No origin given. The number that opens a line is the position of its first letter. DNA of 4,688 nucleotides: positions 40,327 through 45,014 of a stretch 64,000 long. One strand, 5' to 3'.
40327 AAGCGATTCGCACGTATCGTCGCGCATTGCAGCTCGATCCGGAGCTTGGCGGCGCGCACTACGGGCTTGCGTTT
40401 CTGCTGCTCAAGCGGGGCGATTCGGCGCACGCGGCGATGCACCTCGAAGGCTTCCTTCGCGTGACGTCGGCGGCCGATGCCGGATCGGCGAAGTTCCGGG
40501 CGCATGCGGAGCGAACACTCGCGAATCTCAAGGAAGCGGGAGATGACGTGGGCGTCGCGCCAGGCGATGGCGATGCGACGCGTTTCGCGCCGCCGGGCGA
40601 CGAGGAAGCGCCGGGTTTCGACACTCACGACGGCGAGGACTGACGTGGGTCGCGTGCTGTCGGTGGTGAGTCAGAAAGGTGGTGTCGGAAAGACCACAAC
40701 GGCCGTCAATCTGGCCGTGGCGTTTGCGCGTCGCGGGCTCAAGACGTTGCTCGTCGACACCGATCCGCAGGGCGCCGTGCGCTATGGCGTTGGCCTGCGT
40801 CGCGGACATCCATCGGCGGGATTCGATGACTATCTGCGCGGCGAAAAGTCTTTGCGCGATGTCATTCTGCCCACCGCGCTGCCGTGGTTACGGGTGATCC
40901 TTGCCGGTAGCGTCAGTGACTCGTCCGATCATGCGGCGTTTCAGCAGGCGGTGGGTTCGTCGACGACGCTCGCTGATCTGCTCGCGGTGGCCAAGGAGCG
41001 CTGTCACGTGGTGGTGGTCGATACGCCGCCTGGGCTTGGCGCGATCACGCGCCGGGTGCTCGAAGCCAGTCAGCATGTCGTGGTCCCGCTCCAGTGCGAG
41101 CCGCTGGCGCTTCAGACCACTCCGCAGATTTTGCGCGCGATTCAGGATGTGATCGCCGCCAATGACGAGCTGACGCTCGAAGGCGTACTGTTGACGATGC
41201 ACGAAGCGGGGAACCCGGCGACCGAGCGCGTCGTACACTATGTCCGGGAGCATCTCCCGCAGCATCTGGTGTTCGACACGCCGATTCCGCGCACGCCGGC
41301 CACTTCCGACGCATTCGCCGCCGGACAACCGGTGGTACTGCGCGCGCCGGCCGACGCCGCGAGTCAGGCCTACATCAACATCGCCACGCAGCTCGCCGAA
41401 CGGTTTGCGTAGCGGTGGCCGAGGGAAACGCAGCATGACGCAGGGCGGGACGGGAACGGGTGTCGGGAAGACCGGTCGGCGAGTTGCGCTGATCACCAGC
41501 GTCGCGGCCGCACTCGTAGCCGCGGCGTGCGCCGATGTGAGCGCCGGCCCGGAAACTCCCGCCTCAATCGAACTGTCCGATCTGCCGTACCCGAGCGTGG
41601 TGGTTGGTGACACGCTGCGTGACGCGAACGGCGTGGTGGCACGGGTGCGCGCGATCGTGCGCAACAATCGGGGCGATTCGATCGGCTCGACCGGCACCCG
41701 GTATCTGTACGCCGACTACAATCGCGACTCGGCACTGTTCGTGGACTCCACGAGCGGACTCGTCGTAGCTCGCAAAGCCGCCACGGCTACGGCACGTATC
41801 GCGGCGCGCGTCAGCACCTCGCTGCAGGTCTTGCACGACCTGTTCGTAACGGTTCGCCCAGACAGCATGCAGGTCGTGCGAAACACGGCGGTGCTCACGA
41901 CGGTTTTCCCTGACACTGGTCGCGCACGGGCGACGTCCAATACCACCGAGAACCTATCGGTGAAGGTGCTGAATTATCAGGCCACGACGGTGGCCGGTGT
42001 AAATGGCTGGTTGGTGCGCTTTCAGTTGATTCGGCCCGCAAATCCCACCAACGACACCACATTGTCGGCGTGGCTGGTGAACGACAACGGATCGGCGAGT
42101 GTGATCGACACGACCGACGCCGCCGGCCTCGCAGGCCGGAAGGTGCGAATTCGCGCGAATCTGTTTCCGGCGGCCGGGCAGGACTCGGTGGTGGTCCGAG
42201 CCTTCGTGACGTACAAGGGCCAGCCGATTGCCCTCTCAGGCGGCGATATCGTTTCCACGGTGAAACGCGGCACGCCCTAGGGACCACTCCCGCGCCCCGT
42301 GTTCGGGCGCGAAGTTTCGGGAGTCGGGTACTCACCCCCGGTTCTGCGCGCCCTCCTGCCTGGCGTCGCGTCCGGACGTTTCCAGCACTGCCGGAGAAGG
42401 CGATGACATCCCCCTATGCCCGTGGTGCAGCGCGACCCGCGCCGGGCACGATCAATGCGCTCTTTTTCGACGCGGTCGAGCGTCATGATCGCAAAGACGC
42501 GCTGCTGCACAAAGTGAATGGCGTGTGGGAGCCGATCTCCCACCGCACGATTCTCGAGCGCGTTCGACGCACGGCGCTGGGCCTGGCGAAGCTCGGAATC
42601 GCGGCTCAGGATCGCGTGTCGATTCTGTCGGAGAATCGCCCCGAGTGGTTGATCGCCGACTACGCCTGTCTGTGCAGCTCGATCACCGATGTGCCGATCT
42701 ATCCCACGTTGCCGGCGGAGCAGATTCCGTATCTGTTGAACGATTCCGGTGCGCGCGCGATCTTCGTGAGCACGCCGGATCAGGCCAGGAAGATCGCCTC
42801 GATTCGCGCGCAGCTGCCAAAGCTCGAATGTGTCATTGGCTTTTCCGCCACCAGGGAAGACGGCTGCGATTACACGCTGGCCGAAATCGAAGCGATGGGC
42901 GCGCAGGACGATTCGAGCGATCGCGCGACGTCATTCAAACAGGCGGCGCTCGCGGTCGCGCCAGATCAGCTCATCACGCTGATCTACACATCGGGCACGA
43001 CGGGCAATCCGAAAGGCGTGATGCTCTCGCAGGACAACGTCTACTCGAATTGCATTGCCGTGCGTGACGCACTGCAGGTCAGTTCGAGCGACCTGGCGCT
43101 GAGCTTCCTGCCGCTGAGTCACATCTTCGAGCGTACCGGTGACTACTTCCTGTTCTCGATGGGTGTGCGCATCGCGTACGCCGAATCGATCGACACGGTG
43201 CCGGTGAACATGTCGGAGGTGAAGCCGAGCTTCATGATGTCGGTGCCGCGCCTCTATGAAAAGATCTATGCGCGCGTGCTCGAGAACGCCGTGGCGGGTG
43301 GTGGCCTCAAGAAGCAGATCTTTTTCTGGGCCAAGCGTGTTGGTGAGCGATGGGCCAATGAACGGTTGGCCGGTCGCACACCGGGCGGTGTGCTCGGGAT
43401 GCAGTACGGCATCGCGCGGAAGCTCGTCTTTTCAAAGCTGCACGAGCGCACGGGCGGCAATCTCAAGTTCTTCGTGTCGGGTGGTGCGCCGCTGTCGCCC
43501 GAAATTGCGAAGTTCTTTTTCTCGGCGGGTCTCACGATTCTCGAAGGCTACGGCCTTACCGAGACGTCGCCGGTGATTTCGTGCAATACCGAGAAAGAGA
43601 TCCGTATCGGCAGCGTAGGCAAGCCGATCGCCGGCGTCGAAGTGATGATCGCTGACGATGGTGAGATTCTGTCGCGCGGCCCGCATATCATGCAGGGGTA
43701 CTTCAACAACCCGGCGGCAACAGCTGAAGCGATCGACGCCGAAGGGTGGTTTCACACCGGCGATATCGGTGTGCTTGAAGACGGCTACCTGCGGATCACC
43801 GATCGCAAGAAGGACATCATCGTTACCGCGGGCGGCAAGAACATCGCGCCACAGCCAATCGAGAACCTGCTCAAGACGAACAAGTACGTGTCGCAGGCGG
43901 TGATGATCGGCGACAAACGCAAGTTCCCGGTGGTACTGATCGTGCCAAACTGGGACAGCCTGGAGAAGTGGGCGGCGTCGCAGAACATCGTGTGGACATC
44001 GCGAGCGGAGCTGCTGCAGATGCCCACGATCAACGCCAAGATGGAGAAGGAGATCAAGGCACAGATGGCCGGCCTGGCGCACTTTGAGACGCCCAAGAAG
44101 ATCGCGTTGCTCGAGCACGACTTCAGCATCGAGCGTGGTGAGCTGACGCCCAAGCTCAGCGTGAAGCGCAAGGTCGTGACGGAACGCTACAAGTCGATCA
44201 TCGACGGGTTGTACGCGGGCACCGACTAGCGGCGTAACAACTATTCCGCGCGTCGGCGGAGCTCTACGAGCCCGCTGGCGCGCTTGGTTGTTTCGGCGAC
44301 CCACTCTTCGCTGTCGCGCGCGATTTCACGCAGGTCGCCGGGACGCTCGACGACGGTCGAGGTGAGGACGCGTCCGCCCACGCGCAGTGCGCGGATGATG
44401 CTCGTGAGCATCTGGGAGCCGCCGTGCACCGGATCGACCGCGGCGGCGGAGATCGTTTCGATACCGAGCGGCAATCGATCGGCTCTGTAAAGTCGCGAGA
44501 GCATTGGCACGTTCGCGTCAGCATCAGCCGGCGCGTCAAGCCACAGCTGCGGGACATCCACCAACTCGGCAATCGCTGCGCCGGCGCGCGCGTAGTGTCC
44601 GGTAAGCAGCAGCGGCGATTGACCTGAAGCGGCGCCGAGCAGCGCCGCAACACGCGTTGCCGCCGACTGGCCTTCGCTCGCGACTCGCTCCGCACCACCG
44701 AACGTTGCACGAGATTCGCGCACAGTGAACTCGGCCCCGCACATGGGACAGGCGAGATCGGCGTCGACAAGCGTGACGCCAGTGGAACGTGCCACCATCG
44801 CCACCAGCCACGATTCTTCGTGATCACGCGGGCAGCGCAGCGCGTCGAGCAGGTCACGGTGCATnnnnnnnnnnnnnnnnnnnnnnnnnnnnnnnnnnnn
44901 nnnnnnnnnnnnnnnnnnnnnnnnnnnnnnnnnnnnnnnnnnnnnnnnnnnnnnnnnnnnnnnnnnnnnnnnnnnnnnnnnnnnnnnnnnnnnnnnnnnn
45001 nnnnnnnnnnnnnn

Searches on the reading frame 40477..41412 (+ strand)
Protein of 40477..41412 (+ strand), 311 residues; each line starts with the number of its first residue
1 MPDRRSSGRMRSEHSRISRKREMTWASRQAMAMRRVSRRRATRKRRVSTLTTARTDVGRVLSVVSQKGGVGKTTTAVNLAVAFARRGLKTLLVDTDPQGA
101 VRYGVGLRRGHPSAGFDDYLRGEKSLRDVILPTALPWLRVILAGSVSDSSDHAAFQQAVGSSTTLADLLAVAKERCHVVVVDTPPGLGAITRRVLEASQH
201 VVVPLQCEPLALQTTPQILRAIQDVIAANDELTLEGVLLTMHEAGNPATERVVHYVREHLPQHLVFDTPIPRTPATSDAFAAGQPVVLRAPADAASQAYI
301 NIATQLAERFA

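Call 4: search_protein_families(library=pfam, proteins=[window:40477-41412:+])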
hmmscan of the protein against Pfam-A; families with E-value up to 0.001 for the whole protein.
window:40477-41412:+ (311 aa): 8 families
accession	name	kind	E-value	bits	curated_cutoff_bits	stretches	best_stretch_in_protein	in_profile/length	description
PF13614.12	AAA_31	-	4.1e-34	118.5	27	1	59-232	2-175/177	AAA domain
PF01656.29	CbiA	-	8.5e-21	74.6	25.4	1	62-286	2-125/125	CobQ/CobB/MinD/ParA nucleotide binding domain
PF10609.15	ParA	-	4.1e-16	59.6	27.1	1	57-306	2-245/246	NUBPL iron-transfer P-loop NTPase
PF00142.24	Fer4_NifH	-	2.5e-08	34.2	25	1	66-98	7-39/271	4Fe-4S iron sulfur cluster binding proteins, NifH/frxC family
PF02374.21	ArsA_ATPase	-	2.2e-07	30.8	24.3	1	63-98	5-40/305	Anion-transporting ATPase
PF09140.17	MipZ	-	9.2e-07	28.9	20.7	1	61-97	3-39/262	ATPase MipZ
PF06564.18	CBP_BcsQ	-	7.7e-06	26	21.3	1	61-297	4-224/234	Cellulose biosynthesis protein BcsQ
PF07015.17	VirC1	-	1e-05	25.4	24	0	175-279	83-185/231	VirC1 protein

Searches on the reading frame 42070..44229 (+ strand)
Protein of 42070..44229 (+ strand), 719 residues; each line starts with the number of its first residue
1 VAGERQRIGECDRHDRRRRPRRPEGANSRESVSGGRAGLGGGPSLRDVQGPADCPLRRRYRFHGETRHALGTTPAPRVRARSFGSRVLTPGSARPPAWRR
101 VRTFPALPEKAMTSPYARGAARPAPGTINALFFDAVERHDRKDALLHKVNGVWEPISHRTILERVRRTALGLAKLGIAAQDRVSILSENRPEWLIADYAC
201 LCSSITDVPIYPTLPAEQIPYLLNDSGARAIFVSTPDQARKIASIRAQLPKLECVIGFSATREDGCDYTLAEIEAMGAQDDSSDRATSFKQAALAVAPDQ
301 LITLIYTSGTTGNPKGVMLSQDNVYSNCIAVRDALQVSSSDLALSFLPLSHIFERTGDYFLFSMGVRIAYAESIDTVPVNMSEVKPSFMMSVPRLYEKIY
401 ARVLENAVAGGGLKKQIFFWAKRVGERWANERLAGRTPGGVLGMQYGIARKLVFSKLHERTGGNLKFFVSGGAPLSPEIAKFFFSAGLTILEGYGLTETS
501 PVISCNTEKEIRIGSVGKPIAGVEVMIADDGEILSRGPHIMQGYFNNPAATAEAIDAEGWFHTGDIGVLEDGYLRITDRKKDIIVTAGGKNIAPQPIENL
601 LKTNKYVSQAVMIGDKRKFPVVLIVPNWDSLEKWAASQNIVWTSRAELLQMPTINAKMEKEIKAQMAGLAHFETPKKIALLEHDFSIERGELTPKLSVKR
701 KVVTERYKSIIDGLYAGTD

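Call 4: search_protein_families(library=pfam, proteins=[window:42070-44229:+])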
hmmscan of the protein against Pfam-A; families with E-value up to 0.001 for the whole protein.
window:42070-44229:+ (719 aa): 2 families
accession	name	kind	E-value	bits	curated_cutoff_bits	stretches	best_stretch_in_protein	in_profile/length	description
PF00501.34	AMP-binding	-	3.3e-78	263.6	29.9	1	133-545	2-384/384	AMP-binding enzyme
PF23562.2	AMP-binding_C_3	-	3.5e-13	50.4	20.8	1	582-717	2-122/124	AMP-binding enzyme C-terminal domain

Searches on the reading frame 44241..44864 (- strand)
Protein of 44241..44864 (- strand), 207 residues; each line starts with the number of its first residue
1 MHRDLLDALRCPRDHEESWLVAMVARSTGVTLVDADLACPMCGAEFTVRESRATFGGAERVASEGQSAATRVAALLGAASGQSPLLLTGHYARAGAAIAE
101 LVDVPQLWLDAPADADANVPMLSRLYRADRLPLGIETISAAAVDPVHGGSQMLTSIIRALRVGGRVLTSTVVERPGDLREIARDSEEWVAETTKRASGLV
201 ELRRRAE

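Call 4: search_protein_families(library=pfam, proteins=[window:44241-44864:-])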
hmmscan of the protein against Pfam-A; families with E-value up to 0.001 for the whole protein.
window:44241-44864:- (207 aa): 0 families

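Call 5: search_protein_families(library=ncbifam, proteins=[window:44241-44864:-], max_evalue=0.01)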
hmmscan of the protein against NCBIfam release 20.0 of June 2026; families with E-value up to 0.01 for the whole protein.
window:44241-44864:- (207 aa): 1 family
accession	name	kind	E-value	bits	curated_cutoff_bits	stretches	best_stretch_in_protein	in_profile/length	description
NF038101.1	Trm112_arch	equivalog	0.00073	19.7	77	1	1-50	1-48/59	methytransferase partner Trm112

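Call 43: find_homologous_proteins(query=window:44241-44864:-, max_evalue=0.001)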
Query window:44241-44864:- (207 aa): 169 proteins with E <= 0.001 among 3816 candidates; the best 120 are listed.
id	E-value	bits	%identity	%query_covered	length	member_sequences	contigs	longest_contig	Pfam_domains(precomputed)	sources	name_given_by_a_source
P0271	2.1e-126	437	100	100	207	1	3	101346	-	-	-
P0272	5.3e-97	341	77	99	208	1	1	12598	-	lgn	-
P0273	2.4e-96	339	79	100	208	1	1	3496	-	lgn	-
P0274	1.2e-73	265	63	99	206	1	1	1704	-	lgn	-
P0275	2.2e-71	257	61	99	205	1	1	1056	-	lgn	-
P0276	5.9e-71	256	60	99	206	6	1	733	-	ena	-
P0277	2.0e-70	254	62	100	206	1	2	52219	-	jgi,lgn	jgi:hypothetical protein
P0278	3.9e-70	253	61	100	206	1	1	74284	-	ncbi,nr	ncbi:MAG: hypothetical protein K2R93_16900 [Gemmatimonadaceae bacterium]|nr:hypothetical protein [Ge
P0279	1.5e-67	245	59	100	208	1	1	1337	-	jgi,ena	-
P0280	2.7e-64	234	57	100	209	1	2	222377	-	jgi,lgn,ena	jgi:uncharacterized protein YbaR (Trm112 family)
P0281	4.5e-63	230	58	100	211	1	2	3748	-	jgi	jgi:uncharacterized protein YbaR (Trm112 family)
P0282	4.9e-63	230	58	100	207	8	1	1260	-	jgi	-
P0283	1.7e-62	228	57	100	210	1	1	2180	-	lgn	-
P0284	4.1e-62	227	59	100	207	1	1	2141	-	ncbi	-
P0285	7.3e-62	226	59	100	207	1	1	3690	-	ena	-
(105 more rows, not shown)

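Call 55: predict_structure(alignment_id=A3)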
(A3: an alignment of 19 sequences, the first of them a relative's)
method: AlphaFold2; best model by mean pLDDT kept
length: 207 residues; sequences in the alignment: 19
mean_pLDDT: 89.3   pTM: 0.87
mean pLDDT of the five models: 89.3, 84.1, 81.5, 81.1, 80.8
residues with pLDDT >= 90: 150; 70-90: 43; 50-70: 4; < 50: 10
segments of 3 or more residues with pLDDT < 50: 198-207
pLDDT, mean of each block of 10 residues (from residue 1): 82 82 90 92 93 91 90 95 94 97 95 93 93 92 95 93 95 94 96 68 37
secondary structure, 60 per line:
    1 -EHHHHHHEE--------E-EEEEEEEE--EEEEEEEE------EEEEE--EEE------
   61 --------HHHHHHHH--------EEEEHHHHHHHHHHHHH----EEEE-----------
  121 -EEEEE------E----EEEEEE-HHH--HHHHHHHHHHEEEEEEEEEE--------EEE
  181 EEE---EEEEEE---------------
elements in order: H3-8 E21-28 E31-38 E45-49 E52-54 H69-76 E85-88 H89-101 E106-109 E122-126 E138-143 H150-159 E160-169 E178-183 E187-192

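Call 60: fold_search(model_id=the predicted structure, library=pdb)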
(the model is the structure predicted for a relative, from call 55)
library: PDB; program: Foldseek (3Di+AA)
matches with E <= 10: 1102; with E <= 0.001: 18
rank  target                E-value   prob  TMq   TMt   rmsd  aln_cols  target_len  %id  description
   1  6zxv_B                1.1e-04  1.00  0.37  0.25   6.6       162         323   15  Structure of Archaeoglobus fulgidus Trm11 m2G10 tRNA methyltransferase enzyme bound to sinefungin (released 2020-09-23)
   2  6zxw_G                1.5e-04  1.00  0.36  0.25   6.7       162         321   14  Structure of Archaeoglobus fulgidus Trm11-Trm112 m2G10 tRNA methyltransferase complex bound to sinefungin (released 2020-09-23)
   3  4qtt_B                2.2e-04  1.00  0.41  0.48   5.4       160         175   13  Structure of S. cerevisiae Bud23-Trm112 complex involved in formation of m7G1575 on 18S rRNA (apo-form) (released 2014-12-24)
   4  4qtu_B                3.0e-04  1.00  0.42  0.45   5.8       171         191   13  Structure of S. cerevisiae Bud23-Trm112 complex involved in formation of m7G1575 on 18S rRNA (SAM bound form) (released 2014-12-24)
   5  4qtt_D                3.3e-04  1.00  0.42  0.49   5.5       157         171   13  Structure of S. cerevisiae Bud23-Trm112 complex involved in formation of m7G1575 on 18S rRNA (apo-form) (released 2014-12-24)
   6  8zc7_B                4.0e-04  1.00  0.40  0.31   5.4       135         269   20  Crystallographic analysis of MitM, which catalyzes the post-mitosane modification in mitomycin biosynthesis (released 2024-11-27)
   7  4qtu_D                4.0e-04  1.00  0.43  0.49   5.2       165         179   13  Structure of S. cerevisiae Bud23-Trm112 complex involved in formation of m7G1575 on 18S rRNA (SAM bound form) (released 2014-12-24)
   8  5gm2_J                4.0e-04  1.00  0.40  0.31   5.4       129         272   18  Crystal structure of methyltransferase TleD complexed with SAH and teleocidin A1 (released 2016-09-28)
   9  6zxv_A                4.2e-04  1.00  0.39  0.26   6.3       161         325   17  Structure of Archaeoglobus fulgidus Trm11 m2G10 tRNA methyltransferase enzyme bound to sinefungin (released 2020-09-23)
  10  6o65_D                5.0e-04  1.00  0.40  0.29  14.6       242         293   10  Crystal Structure of Arabidopsis thaliana Spermidine Synthase isoform 1 (AtSPDS1) in complex with decarboxylated S-ade (released 2019-06-05)
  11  8zc7_A                6.0e-04  1.00  0.39  0.31   5.6       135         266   20  Crystallographic analysis of MitM, which catalyzes the post-mitosane modification in mitomycin biosynthesis (released 2024-11-27)
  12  5gm1_E                6.4e-04  1.00  0.41  0.31   5.4       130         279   16  Crystal structure of methyltransferase TleD complexed with SAH (released 2016-09-28)
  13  5gm1_A                6.8e-04  1.00  0.38  0.29   5.9       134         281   16  Crystal structure of methyltransferase TleD complexed with SAH (released 2016-09-28)
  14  3bus_B                8.1e-04  1.00  0.38  0.33   3.9       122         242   22  Crystal Structure of RebM (released 2008-03-25)
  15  5c1i_B                8.6e-04  1.00  0.44  0.38   8.3       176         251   13  m1A58 tRNA methyltransferase mutant - D170A (released 2015-06-24)
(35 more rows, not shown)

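Call 79: search_protein_families(library=pfam, proteins=[window:44241-44864:-], max_evalue=1)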
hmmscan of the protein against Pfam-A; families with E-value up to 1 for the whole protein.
window:44241-44864:- (207 aa): 3 families
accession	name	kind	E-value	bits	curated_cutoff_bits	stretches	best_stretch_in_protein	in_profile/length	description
PF23451.1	Zn_ribbon_PaaD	-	0.031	14.4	27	1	31-52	9-30/53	PaaD zinc beta ribbon domain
PF23454.1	Zn_ribbon_Brz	-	0.066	14.3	27.9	0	35-48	4-17/58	Transcriptional regulator Brz zinc beta ribbon domain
PF13717.11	Zn_ribbon_4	-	0.17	12.3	30.3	1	38-53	4-19/36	zinc-ribbon domain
